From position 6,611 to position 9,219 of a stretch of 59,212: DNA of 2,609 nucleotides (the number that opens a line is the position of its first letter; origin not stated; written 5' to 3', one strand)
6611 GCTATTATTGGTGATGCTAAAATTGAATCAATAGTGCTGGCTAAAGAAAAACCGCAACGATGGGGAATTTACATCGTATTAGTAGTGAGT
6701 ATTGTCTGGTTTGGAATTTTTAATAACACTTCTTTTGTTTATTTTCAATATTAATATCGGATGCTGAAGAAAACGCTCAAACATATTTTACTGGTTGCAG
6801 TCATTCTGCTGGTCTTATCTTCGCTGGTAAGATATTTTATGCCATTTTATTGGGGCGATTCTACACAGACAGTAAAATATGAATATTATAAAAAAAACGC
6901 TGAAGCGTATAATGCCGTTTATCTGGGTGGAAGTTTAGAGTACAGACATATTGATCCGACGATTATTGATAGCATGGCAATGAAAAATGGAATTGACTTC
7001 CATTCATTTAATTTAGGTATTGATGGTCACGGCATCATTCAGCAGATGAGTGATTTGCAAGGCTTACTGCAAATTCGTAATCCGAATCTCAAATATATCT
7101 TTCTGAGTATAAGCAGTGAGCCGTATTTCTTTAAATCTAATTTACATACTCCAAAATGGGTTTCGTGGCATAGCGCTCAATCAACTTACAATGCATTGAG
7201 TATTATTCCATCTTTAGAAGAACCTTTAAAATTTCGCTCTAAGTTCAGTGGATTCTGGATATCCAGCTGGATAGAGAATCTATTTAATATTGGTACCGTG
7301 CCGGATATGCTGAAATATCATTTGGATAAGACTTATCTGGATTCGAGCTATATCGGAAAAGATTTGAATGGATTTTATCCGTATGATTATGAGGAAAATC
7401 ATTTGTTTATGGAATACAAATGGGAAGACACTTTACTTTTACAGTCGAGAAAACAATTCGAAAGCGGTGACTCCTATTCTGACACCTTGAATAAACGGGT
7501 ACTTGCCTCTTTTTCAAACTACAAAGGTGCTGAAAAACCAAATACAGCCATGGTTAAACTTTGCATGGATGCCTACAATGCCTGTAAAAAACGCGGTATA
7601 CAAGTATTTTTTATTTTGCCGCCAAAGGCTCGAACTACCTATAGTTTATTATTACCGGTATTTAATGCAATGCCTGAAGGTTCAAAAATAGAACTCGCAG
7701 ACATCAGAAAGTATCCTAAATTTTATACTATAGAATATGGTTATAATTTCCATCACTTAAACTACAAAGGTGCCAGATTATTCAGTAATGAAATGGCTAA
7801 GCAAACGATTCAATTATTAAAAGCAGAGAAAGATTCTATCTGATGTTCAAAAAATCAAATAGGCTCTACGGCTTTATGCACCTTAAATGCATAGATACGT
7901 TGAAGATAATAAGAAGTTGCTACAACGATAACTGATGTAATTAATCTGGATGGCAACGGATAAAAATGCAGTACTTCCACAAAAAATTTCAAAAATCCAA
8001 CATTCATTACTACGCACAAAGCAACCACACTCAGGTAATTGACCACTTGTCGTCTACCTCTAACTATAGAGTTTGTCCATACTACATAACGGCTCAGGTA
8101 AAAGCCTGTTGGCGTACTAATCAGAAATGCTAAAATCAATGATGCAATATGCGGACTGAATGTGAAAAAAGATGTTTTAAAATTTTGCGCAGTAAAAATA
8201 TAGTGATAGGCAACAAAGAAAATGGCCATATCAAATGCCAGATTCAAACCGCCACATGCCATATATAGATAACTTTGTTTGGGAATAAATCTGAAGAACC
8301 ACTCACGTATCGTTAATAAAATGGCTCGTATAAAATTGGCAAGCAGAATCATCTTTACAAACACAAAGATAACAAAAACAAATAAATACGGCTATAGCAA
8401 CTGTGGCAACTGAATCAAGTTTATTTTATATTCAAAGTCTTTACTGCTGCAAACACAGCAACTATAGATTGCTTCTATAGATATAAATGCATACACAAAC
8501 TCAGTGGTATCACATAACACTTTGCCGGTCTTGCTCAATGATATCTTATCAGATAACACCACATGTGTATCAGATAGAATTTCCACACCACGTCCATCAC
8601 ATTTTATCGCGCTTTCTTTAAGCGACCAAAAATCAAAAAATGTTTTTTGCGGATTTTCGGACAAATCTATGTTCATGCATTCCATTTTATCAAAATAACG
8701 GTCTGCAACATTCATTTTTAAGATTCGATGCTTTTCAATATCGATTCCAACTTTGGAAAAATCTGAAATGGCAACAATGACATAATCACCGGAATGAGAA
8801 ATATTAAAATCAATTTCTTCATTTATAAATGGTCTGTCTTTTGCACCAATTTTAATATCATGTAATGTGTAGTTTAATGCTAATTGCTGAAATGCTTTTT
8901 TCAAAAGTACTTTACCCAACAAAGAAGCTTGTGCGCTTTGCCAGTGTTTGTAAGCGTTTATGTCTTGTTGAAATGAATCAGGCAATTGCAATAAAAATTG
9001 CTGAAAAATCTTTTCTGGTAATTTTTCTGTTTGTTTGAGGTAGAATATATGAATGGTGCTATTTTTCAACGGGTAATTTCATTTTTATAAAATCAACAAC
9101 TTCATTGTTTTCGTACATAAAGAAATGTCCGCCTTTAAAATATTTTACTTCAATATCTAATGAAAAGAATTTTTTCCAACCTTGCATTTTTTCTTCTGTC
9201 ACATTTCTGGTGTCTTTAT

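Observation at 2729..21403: Type I PKS pair wired into a Wza/Wzz/Wzx polysaccharide locus: candidate polyketide-modified surface glycan or glycolipid system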

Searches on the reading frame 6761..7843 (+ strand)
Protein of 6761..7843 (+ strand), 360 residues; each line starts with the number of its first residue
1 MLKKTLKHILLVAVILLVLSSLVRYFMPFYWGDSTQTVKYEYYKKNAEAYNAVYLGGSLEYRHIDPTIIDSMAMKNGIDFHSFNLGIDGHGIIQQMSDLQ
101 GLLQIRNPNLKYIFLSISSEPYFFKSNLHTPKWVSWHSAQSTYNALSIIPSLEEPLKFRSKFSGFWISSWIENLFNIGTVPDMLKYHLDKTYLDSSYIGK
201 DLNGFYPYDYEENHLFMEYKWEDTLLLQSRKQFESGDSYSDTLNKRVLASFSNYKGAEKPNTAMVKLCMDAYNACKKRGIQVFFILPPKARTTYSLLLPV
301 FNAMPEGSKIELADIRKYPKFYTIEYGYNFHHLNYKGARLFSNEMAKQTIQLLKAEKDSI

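Call 3: search_protein_families(library=pfam, proteins=[window:6761-7843:+], max_evalue=0.001)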
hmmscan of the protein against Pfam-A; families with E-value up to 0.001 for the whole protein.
window:6761-7843:+ (360 aa): 0 families

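Call 16: search_protein_families(library=pfam, proteins=[window:6761-7843:+], max_evalue=10)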
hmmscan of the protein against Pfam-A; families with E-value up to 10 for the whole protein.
window:6761-7843:+ (360 aa): 1 family
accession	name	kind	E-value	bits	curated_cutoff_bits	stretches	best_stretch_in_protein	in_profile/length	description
PF04914.18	DltD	-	0.0071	16.2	22.7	1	35-144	6-113/348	DltD protein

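Call 17: search_protein_families(library=ncbifam, proteins=[window:6761-7843:+], max_evalue=0.01)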
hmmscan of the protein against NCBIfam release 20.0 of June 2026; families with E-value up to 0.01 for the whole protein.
window:6761-7843:+ (360 aa): 1 family
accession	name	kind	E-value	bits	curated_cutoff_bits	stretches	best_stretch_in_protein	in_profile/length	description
TIGR04092.1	LTA_DltD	equivalog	0.00071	19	150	0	34-146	39-148/383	D-alanyl-lipoteichoic acid biosynthesis protein DltD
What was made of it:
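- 6761..7843 (+): DltD-like extracytoplasmic acyltransferase, membrane-anchored by an N-terminal helix. Invariant residues include GGSLE and HH.N. Weak DltD hits in Pfam (E 0.007) and NCBIfam (calls 16, 17).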

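Call 39: search_solved_structures(query=window:6761-7840:+, max_evalue=10, show_alignments=1)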
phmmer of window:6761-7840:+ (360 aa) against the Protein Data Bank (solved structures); distinct sequences matched with E-value up to 10: 0.

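Call 42: find_homologous_proteins(query=window:6761-7840:+, max_evalue=0.001)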
Query window:6761-7840:+ (360 aa): 81 proteins with E <= 0.001 among 1690 candidates.
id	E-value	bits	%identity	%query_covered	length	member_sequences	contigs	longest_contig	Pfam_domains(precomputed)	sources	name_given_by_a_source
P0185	4.0e-236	801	97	100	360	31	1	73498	-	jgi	jgi:hypothetical protein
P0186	5.7e-209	712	83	100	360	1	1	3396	-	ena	-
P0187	8.3e-208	708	86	100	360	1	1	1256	-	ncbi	-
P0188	6.7e-204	695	82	100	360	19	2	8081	-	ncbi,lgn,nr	ncbi:MAG: hypothetical protein KAX69_01160 [Chitinophagales bacterium]|nr:hypothetical protein [Chit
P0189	2.6e-202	690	81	100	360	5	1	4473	-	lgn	-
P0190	8.2e-202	688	80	100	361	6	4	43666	-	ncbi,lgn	-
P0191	4.3e-200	683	81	100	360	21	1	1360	-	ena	-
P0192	5.5e-194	662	78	99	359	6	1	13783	-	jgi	jgi:hypothetical protein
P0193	6.4e-194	662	77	100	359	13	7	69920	-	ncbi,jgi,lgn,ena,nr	ncbi:MAG TPA: hypothetical protein PKK18_05785 [Chitinophagales bacterium]|nr:hypothetical protein [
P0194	6.9e-194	662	78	99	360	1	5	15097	-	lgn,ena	-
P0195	3.7e-188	643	74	100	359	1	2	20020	-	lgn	-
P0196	6.6e-187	639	76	98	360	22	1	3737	-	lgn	-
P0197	1.0e-184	632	81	93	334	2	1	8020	-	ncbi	-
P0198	1.2e-184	632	75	98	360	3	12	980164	-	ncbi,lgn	-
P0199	8.4e-181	619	73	98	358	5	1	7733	-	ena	-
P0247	1.6e-80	289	40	91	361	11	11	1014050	-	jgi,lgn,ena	jgi:hypothetical protein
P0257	3.1e-77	278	38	91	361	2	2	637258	-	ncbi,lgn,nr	ncbi:MAG: hypothetical protein LC105_08760 [Chitinophagales bacterium]|nr:hypothetical protein [Chit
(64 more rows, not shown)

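Call 43: find_encoding_contigs(protein=P0257, flank=10000, max_places=1)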
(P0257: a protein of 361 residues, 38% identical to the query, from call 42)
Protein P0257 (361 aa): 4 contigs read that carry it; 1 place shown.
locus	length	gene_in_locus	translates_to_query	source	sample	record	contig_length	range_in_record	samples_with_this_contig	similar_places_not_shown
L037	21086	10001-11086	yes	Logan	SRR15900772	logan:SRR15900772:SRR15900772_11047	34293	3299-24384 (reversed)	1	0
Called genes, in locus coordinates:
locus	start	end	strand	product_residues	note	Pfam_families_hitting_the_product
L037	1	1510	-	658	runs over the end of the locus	PF01839:FG-GAP (faint), PF13517:FG-GAP_3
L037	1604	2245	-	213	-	-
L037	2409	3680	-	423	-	PF01595:CNNM, PF00571:CBS, PF03471:CorC_HlyC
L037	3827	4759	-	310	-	PF16745:RsgA_N, PF03193:RsgA_GTPase, PF02421:FeoB_N (faint), PF01926:MMR_HSR1 (weak)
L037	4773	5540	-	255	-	PF01884:PcrB, PF00977:His_biosynth, PF01207:Dus (weak), PF03060:NMO (weak)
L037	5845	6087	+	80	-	-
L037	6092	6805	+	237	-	PF10988:DUF2807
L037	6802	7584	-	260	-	PF01066:CDP-OH_P_transf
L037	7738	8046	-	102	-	PF19765:DUF6252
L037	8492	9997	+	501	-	PF03062:MBOAT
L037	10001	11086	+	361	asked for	-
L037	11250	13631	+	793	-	PF00932:LTD, PF18962:Por_Secre_tail (weak)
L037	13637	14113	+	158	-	PF00383:dCMP_cyt_deam_1, PF14437:MafB19-deam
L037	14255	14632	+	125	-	PF00403:HMA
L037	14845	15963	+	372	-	PF13439:Glyco_transf_4, PF00534:Glycos_transf_1, PF13692:Glyco_trans_1_4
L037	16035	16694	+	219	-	PF00571:CBS (weak)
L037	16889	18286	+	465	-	PF01103:Omp85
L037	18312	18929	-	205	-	-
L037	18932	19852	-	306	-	PF00535:Glycos_transf_2, PF13641:Glyco_tranf_2_3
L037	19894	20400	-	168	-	PF21982:RecX_HTH1 (faint), PF02631:RecX_HTH2, PF21981:RecX_HTH3 (weak)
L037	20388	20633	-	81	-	PF04024:PspC (weak)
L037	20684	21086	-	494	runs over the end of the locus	PF00478:IMPDH, PF00571:CBS, PF03060:NMO (weak), PF01070:FMN_dh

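Call 44: find_encoding_contigs(protein=P0247, flank=10000, max_places=1)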
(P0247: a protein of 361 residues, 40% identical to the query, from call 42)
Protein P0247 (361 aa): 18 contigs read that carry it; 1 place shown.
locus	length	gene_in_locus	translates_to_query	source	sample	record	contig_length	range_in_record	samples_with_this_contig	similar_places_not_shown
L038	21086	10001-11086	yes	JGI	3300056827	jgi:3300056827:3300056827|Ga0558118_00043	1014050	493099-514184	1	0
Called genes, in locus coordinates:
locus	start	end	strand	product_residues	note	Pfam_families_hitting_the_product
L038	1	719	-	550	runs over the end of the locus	-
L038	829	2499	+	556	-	-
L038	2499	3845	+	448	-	-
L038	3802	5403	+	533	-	-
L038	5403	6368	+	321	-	PF00685:Sulfotransfer_1, PF13469:Sulfotransfer_3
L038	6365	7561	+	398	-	PF00534:Glycos_transf_1, PF13692:Glyco_trans_1_4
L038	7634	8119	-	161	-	PF19765:DUF6252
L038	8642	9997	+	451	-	PF03062:MBOAT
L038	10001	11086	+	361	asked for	-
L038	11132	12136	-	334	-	PF02445:NadA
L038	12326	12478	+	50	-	-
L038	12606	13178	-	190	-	PF01467:CTP_transf_like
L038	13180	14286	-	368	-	PF13439:Glyco_transf_4, PF00534:Glycos_transf_1, PF13692:Glyco_trans_1_4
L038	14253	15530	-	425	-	PF04932:Wzy_C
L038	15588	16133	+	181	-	PF04542:Sigma70_r2, PF08281:Sigma70_r4_2, PF04545:Sigma70_r4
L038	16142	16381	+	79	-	-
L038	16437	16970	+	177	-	PF13505:OMP_b-brl (weak)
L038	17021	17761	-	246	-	PF02616:SMC_ScpA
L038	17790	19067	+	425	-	PF23019:DUF7033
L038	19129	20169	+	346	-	PF11751:PorP_SprF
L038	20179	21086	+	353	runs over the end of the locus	PF13573:SprB (weak), PF13585:CHU_C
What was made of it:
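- Homologous MBOAT/DltD-like pairs work without any PKS nearby (calls 43, 44).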

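Call 52: find_related_loci(query=A3, collection=metagenome_contigs, flank=10000)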
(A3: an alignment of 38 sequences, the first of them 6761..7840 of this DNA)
Query A3 (360 aa) in metagenome_contigs; peptide patterns used: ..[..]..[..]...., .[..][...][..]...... (x = any residue, [..] = any of these).
119 stretches matched a pattern; 26 encode a relative of the query (tblastn E <= 1e-3); 26 distinct loci.
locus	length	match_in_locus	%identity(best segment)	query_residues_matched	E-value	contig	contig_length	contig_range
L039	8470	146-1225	94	1-360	0e+0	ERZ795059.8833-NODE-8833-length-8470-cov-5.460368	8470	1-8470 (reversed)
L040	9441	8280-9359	81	1-360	0e+0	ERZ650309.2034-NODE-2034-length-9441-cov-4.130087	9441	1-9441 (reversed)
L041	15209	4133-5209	77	1-359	0e+0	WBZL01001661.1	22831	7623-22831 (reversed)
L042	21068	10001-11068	78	1-356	0e+0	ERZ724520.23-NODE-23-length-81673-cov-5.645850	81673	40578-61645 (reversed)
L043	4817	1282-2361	77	1-359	0e+0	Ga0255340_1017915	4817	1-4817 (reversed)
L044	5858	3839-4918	77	1-359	0e+0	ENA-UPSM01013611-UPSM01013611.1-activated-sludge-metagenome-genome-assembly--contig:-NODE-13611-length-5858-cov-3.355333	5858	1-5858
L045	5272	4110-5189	76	1-359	0e+0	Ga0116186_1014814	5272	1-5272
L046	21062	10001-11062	74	1-353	0e+0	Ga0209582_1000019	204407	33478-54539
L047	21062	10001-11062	74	1-353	0e+0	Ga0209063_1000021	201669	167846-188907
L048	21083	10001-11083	63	1-360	2e-160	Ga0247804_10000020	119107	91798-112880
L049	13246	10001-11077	59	1-359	5e-155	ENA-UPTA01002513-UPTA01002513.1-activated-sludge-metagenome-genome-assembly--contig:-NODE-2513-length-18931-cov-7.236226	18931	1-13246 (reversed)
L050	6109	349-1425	59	2-360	2e-149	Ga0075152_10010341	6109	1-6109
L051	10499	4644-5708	59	2-356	1e-147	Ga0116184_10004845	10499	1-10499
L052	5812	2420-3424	48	23-357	4e-104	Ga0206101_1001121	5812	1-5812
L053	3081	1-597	67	161-360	3e-91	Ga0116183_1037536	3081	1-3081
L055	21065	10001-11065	37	6-353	8e-81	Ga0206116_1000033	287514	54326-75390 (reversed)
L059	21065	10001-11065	33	2-353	4e-69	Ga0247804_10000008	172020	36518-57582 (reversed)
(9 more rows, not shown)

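Call 56: predict_structure(alignment_id=A3)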
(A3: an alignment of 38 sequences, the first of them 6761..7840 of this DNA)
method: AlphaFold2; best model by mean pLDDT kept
length: 360 residues; sequences in the alignment: 38
mean_pLDDT: 88.9   pTM: 0.88
mean pLDDT of the five models: 88.9, 88.7, 88.2, 86.1, 85.8
residues with pLDDT >= 90: 219; 70-90: 113; 50-70: 22; < 50: 6
segments of 3 or more residues with pLDDT < 50: 216-221
pLDDT, mean of each block of 10 residues (from residue 1): 93 92 87 91 97 82 87 95 91 92 96 92 86 90 96 94 96 88 86 86 89 57 64 73 88 92 97 97 93 92 96 95 88 91 96 78
secondary structure, 60 per line:
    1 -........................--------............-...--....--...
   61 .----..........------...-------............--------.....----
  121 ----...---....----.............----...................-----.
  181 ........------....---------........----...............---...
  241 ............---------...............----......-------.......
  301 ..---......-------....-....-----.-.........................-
elements in order: H2-25 H34-45 E52-55 H58-61 H66-75 E82-84 H92-103 E112-116 H131-134 H139-151 H156-174 H180-188 H195-198 H208-215 H220-234 H238-252 H262-276 E281-286 H294-302 E309-311 H319-322 H335-359
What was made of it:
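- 6761..7843 (+): The AlphaFold model has pLDDT 88.9 (call 56).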

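Call 59: fold_search(model_id=the predicted structure, library=pdb)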
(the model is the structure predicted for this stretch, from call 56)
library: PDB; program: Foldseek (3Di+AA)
matches with E <= 10: 779; with E <= 0.001: 11
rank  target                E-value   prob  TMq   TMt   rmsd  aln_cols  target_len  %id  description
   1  6pfx_A                3.3e-05  1.00  0.38  0.36  11.7       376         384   15  D-alanyl transferase DltD from Enterococcus faecium (released 2019-07-03)
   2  7dxm_B                3.3e-05  1.00  0.35  0.32  12.2       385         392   15  Crystal structure of DltD (released 2021-07-21)
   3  6pfx_B                4.8e-05  1.00  0.36  0.35  12.8       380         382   15  D-alanyl transferase DltD from Enterococcus faecium (released 2019-07-03)
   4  7dxm_A                5.3e-05  1.00  0.35  0.33  12.0       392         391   15  Crystal structure of DltD (released 2021-07-21)
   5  6o93                  1.9e-04  1.00  0.37  0.34  13.4       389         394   11  D-alanyl transferase DltD from Enterococcus faecalis (released 2019-03-27)
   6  3bma_B                2.2e-04  1.00  0.39  0.36  12.0       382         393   12  Crystal structure of D-alanyl-lipoteichoic acid synthetase from Streptococcus pneumoniae R6 (released 2007-12-25)
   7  3bma_E                2.9e-04  1.00  0.37  0.35  12.1       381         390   13  Crystal structure of D-alanyl-lipoteichoic acid synthetase from Streptococcus pneumoniae R6 (released 2007-12-25)
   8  3bma_F                4.2e-04  1.00  0.38  0.36  14.0       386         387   11  Crystal structure of D-alanyl-lipoteichoic acid synthetase from Streptococcus pneumoniae R6 (released 2007-12-25)
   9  3bma_C                5.1e-04  1.00  0.37  0.35  14.4       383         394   11  Crystal structure of D-alanyl-lipoteichoic acid synthetase from Streptococcus pneumoniae R6 (released 2007-12-25)
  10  3bma_D                6.0e-04  1.00  0.38  0.36  14.2       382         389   12  Crystal structure of D-alanyl-lipoteichoic acid synthetase from Streptococcus pneumoniae R6 (released 2007-12-25)
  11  7dxm_C                8.7e-04  0.99  0.34  0.32  12.4       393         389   13  Crystal structure of DltD (released 2021-07-21)
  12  3bma_A                1.2e-03  0.99  0.34  0.32  13.3       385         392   12  Crystal structure of D-alanyl-lipoteichoic acid synthetase from Streptococcus pneumoniae R6 (released 2007-12-25)
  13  4lc9_A                3.0e-02  0.16  0.16  0.11  23.2       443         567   10  Structural Basis for Regulation of Human Glucokinase by Glucokinase Regulatory Protein (released 2013-09-04)
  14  3ooj_G                6.9e-02  0.09  0.13  0.09  21.0       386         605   11  C1A mutant of E. coli GlmS in complex with glucose-6P and glutamate (released 2011-10-19)
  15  1mos                  8.6e-02  0.09  0.14  0.14  21.2       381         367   10  ISOMERASE DOMAIN OF GLUCOSAMINE 6-PHOSPHATE SYNTHASE COMPLEXED WITH 2-AMINO-2-DEOXYGLUCITOL 6-PHOSPHATE (released 1999-07-29)
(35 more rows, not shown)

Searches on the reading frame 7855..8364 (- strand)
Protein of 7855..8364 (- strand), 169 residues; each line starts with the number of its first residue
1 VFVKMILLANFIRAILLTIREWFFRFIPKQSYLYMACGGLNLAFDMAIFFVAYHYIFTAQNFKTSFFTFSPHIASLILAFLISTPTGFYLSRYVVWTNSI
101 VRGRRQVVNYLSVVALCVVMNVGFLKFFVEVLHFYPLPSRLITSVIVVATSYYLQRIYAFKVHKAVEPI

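Call 3: search_protein_families(library=pfam, proteins=[window:7855-8364:-], max_evalue=0.001)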
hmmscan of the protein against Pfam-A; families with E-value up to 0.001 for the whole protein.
window:7855-8364:- (169 aa): 1 family
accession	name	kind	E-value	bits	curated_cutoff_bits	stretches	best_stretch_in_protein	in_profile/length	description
PF04138.20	GtrA_DPMS_TM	-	2.9e-12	47.3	26.1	1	34-160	2-117/117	GtrA/DPMS, transmembrane domain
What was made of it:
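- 7855..8364 (-): GtrA-family small membrane protein. Pfam GtrA_DPMS_TM at 2.9e-12 (call 3).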

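Call 17: search_protein_families(library=ncbifam, proteins=[window:7855-8364:-], max_evalue=0.01)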
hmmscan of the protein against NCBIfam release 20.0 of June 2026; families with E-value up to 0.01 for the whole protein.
window:7855-8364:- (169 aa): 0 families

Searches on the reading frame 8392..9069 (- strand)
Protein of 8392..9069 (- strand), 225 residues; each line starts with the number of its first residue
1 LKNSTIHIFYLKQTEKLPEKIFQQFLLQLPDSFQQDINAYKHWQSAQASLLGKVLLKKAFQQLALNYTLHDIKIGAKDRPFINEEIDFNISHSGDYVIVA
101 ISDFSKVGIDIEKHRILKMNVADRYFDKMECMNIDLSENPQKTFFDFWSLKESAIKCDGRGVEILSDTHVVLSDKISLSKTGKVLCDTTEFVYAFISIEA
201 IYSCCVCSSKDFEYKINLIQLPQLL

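Call 3: search_protein_families(library=pfam, proteins=[window:8392-9069:-], max_evalue=0.001)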
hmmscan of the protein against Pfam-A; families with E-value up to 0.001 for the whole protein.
window:8392-9069:- (225 aa): 2 families
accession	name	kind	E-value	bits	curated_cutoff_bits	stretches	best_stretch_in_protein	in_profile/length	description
PF01648.25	ACPS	-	2.4e-11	44.1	25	1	107-177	2-80/111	4'-phosphopantetheinyl transferase superfamily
PF22624.1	AASDHPPT_N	-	2.7e-09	37.6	27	1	22-100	10-96/100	4'-phosphopantetheinyl transferase, N-terminal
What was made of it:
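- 8392..9069 (-): Sfp-type 4'-phosphopantetheinyl transferase. It overlaps the thioesterase gene by 11 nt. Pfam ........_N + ACPS (call 3).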

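Call 17: search_protein_families(library=ncbifam, proteins=[window:8392-9069:-], max_evalue=0.01)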
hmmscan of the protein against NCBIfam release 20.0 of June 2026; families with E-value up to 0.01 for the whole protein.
window:8392-9069:- (225 aa): 4 families
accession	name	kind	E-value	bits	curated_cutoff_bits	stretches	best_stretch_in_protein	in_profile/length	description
NF042922.1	4PPT_HetI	equivalog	4e-13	49.2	370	1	61-175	80-196/235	4'-phosphopantetheinyl transferase HetI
NF007676.0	PRK10351.1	equivalog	1e-12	48.1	174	1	49-180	34-165/195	4'-phosphopantetheinyl transferase AcpT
NF047349.1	4PPT_AusB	equivalog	8.4e-11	41.7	225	1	26-172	17-162/205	aureusimine biosynthesis 4'-phosphopantetheinyl transferase AusB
TIGR00556.1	pantethn_trn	domain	1.2e-07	31.9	45.35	1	106-172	4-82/128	phosphopantetheine--protein transferase domain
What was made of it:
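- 8392..9069 (-): The best NCBIfam hit is HetI, below cut-off (call 17).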
